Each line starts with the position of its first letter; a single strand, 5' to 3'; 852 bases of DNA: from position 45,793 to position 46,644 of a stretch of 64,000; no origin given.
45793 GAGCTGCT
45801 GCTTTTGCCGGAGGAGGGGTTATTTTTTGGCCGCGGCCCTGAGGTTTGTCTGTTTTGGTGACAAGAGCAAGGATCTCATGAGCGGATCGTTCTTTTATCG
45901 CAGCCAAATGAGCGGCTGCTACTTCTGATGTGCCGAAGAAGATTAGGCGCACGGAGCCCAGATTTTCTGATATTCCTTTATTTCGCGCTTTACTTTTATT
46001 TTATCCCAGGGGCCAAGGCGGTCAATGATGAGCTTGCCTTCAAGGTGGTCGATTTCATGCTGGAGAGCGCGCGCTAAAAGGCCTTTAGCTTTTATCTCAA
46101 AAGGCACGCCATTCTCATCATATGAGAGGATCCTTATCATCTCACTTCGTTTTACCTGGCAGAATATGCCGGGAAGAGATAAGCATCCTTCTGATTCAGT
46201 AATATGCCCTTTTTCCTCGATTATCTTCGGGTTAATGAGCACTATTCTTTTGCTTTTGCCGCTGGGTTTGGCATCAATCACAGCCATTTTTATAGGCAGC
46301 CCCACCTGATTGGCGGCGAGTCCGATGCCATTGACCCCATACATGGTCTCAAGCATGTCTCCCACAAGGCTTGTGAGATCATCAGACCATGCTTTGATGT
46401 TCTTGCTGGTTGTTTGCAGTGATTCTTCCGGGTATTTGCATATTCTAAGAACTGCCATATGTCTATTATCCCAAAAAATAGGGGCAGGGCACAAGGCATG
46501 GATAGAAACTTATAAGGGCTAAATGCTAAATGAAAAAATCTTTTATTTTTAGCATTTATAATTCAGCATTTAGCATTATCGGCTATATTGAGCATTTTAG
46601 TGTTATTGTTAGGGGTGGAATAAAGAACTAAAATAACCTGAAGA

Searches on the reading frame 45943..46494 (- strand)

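Call 29: search_protein_families(library=pfam, proteins=[window:45943-46494:-], max_evalue=0.01)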
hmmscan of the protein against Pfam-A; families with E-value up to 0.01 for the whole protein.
window:45943-46494:- (183 aa): 1 family
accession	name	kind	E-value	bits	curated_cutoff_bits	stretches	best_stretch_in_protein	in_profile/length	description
PF01327.26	Pep_deformylase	-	3.4e-47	160.4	22.8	1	16-163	2-153/156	Polypeptide deformylase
